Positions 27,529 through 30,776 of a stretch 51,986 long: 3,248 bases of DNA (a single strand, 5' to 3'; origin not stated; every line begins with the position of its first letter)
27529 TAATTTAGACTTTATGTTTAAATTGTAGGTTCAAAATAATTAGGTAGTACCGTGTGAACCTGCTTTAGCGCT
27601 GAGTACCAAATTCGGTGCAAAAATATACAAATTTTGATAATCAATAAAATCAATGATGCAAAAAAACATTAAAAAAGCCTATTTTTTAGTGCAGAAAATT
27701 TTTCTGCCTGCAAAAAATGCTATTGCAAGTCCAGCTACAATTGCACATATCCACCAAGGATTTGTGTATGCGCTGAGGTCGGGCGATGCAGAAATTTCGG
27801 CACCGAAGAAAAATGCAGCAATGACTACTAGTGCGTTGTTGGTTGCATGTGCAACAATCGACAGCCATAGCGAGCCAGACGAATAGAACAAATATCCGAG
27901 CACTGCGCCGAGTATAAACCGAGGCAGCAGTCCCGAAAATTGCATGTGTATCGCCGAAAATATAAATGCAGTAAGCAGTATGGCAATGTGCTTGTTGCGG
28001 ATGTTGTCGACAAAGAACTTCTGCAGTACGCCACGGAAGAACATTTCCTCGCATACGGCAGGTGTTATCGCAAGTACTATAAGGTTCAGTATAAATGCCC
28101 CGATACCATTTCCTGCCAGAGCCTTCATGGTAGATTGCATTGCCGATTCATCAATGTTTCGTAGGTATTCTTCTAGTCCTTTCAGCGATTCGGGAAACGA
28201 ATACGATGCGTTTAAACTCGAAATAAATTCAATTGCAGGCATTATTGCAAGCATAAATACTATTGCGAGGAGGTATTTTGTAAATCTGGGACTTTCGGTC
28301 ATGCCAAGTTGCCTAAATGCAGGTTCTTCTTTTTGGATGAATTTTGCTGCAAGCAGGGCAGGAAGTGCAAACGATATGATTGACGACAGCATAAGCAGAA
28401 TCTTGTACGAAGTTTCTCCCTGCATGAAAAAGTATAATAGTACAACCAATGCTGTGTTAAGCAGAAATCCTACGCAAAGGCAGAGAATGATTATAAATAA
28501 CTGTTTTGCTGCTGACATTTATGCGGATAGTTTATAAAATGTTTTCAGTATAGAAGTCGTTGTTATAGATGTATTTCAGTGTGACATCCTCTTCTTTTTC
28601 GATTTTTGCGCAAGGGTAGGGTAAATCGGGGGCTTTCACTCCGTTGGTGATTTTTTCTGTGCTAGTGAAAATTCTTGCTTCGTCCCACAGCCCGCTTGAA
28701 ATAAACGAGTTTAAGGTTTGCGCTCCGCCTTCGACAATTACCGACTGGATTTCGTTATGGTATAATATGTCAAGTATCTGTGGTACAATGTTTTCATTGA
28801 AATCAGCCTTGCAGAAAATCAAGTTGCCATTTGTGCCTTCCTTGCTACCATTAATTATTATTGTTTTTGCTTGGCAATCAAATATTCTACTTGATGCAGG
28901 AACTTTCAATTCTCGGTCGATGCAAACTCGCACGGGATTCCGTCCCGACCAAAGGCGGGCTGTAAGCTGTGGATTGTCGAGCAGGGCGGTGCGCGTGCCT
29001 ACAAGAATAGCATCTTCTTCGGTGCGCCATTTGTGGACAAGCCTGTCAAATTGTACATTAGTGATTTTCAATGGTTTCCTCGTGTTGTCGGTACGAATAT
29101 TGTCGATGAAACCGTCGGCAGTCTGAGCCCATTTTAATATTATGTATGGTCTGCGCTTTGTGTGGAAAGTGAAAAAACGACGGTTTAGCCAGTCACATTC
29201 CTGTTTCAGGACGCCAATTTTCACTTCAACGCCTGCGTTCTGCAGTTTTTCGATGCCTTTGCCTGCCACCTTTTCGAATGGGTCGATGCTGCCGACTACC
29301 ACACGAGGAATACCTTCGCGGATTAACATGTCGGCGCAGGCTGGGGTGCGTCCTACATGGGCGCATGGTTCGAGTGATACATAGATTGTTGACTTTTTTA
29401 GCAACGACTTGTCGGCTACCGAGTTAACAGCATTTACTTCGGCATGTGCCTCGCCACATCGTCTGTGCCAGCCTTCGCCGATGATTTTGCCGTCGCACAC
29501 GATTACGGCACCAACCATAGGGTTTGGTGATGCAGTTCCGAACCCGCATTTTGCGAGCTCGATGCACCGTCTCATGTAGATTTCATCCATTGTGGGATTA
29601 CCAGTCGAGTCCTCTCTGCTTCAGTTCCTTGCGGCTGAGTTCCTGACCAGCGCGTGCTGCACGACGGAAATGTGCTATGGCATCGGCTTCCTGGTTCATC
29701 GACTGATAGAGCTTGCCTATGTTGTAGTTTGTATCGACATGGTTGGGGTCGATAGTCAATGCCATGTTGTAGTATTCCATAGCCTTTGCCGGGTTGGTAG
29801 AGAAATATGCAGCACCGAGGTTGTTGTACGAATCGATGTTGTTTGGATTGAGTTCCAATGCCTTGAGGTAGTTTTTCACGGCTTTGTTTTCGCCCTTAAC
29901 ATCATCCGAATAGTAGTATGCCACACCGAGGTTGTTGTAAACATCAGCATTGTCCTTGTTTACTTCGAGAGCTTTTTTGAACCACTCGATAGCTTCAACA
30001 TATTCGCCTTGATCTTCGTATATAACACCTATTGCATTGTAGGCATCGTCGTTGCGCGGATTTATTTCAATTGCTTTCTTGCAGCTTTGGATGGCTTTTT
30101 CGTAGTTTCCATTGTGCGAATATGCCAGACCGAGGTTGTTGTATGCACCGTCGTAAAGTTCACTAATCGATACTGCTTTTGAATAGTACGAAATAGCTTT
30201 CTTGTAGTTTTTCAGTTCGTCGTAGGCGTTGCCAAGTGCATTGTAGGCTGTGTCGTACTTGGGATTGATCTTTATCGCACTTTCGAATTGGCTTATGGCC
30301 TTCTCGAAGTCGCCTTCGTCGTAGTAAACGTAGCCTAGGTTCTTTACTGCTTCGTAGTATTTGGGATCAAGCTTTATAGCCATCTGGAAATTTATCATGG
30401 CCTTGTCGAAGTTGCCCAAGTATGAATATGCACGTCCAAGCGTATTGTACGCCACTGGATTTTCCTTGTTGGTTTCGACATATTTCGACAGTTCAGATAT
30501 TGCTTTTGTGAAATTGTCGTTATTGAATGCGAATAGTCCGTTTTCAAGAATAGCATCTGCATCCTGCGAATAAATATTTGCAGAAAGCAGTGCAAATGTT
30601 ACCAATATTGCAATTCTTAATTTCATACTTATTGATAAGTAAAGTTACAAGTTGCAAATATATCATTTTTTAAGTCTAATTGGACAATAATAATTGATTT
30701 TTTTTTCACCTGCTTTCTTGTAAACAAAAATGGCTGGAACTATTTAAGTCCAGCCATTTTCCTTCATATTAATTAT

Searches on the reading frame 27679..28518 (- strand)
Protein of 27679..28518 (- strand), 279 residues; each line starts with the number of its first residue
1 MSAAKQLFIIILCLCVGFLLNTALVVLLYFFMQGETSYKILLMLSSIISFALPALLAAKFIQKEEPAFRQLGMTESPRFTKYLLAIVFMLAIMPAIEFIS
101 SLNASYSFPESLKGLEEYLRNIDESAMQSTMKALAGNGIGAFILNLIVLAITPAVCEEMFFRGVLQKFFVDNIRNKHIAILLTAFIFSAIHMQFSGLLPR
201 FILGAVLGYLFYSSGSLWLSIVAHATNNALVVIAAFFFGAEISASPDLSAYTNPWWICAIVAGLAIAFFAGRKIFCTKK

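Call 4: search_protein_families(library=pfam, proteins=[window:27679-28518:-], max_evalue=0.01)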
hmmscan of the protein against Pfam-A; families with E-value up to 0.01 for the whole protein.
window:27679-28518:- (279 aa): 1 family
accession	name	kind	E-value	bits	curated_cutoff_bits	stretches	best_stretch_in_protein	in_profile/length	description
PF02517.21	Rce1-like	-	4.6e-22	78.6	22.4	1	142-230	4-93/93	Type II CAAX prenyl endopeptidase Rce1-like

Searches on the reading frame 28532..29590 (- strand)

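Call 77: search_protein_families(library=pfam, proteins=[window:28532-29590:-], max_evalue=0.0001)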
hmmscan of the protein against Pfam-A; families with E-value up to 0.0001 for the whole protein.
window:28532-29590:- (352 aa): 3 families
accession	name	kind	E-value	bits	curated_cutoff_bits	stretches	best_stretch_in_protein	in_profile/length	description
PF01872.23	RibD_C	-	2e-29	103.3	24.1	1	148-308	1-159/197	RibD C-terminal domain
PF00383.29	dCMP_cyt_deam_1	-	1.6e-18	66.9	25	1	2-100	4-101/102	Cytidine and deoxycytidylate deaminase zinc-binding region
PF14437.12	MafB19-deam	-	1.9e-11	44.5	27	1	3-141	4-139/142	MafB19-like deaminase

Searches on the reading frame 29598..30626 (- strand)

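Call 78: search_protein_families(library=pfam, proteins=[window:29598-30626:-], max_evalue=0.0001)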
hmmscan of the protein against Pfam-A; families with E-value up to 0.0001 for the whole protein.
window:29598-30626:- (342 aa): 33 families (the best 25 are shown)
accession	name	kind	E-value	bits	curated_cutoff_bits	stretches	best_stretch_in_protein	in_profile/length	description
PF00515.34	TPR_1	-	4.6e-66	216.6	27.8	6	161-192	3-34/34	Tetratricopeptide repeat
PF13414.12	TPR_11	-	8e-58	192.3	26.8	6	203-238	4-39/42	TPR repeat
PF07719.23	TPR_2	-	1e-57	187.9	27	5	161-192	3-34/34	Tetratricopeptide repeat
PF13181.12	TPR_8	-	9.8e-52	169.2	25.7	5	161-192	3-34/34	Tetratricopeptide repeat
PF13431.12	TPR_17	-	4.1e-50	164.3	24.4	3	182-214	2-34/34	Tetratricopeptide repeat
PF13424.12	TPR_12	-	5.8e-40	135.8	30.1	3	161-224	5-76/77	Tetratricopeptide repeat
PF14559.12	TPR_19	-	2.1e-39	134.1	25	4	172-230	4-62/68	Tetratricopeptide repeat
PF13432.12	TPR_16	-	1.5e-34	118.4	32.7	4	165-221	3-59/65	Tetratricopeptide repeat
PF13428.12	TPR_14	-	3.2e-33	111.2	23.5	0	93-133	3-43/44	Tetratricopeptide repeat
PF13374.12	TPR_10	-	7.5e-30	102.5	27.5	0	195-223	4-32/42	Tetratricopeptide repeat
PF13176.12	TPR_7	-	3.6e-28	95.7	27.9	1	195-229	1-35/36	Tetratricopeptide repeat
PF13371.12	TPR_9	-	1.2e-19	70.6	35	0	68-126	6-64/73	Tetratricopeptide repeat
PF13174.12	TPR_6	-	6.7e-18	64.5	26.3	0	97-123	6-32/33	Tetratricopeptide repeat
PF23914.1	TPR_CcmH_CycH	-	1.6e-17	64.2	42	3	50-153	43-149/158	Cytochrome c-type biogenesis protein H TPR domain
PF12895.13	ANAPC3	-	2.4e-16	60.2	27.2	1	139-218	3-81/82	Anaphase-promoting complex, cyclosome, subunit 3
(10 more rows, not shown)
